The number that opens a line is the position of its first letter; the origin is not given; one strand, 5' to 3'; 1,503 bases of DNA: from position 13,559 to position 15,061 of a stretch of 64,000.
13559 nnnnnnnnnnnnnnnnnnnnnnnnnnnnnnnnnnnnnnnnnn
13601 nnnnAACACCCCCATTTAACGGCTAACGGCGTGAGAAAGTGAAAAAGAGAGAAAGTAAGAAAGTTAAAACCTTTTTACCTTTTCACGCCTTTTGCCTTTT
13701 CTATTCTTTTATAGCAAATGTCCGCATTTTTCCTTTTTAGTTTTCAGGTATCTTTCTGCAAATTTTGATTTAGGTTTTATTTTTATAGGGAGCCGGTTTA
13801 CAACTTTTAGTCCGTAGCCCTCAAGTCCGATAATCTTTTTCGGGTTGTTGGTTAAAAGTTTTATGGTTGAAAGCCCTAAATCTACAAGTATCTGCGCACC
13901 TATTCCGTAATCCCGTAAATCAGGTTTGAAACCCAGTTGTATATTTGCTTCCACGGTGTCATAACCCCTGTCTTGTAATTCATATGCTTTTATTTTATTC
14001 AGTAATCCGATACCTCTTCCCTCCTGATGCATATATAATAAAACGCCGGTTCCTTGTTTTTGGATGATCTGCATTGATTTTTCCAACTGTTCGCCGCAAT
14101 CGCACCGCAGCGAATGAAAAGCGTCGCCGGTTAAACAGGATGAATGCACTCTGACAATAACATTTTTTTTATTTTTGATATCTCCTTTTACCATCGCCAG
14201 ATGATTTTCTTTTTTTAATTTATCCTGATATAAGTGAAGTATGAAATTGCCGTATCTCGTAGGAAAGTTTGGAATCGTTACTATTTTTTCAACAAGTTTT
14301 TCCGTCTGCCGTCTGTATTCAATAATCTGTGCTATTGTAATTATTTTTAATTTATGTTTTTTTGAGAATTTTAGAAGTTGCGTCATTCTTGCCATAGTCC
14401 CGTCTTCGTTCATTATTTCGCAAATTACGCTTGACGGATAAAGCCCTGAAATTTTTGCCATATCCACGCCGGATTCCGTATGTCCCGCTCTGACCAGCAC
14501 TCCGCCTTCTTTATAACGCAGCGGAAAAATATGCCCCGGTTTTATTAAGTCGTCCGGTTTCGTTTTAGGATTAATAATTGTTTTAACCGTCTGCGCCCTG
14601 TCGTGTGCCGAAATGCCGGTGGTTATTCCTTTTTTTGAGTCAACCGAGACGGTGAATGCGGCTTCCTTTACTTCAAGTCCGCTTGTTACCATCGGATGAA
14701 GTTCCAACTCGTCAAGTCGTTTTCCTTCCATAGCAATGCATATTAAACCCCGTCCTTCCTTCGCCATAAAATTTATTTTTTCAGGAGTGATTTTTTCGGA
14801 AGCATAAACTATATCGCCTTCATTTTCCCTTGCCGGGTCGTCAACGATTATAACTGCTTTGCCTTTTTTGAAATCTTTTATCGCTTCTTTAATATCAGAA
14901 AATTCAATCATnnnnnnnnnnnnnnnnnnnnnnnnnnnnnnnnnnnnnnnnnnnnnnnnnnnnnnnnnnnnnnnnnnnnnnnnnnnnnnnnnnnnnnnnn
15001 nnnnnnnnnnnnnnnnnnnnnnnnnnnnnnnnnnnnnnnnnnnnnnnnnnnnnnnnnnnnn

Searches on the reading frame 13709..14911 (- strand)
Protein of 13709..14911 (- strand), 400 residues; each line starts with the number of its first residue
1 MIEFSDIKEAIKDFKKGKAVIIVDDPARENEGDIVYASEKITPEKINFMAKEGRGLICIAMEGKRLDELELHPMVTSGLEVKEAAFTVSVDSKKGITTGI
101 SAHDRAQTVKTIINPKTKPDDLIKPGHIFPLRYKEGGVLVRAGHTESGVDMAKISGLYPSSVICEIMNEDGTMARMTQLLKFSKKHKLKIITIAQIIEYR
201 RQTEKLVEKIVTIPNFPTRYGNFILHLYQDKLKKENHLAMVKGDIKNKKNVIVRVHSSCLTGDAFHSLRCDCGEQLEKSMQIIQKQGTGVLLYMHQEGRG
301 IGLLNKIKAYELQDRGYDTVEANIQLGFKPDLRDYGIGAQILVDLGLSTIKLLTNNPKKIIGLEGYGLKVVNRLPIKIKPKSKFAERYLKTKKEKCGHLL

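Call 3: search_protein_families(library=pfam, proteins=[window:13709-14911:-], max_evalue=0.01)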
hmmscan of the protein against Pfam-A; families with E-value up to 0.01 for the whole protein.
window:13709-14911:- (400 aa): 2 families
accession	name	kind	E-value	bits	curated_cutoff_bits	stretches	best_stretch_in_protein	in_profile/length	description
PF00926.24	DHBP_synthase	-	8.5e-82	273.7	26.4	1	8-199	1-191/191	3,4-dihydroxy-2-butanone 4-phosphate synthase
PF00925.25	GTP_cyclohydro2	-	6.4e-73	244.2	23.3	1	215-375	7-165/165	GTP cyclohydrolase II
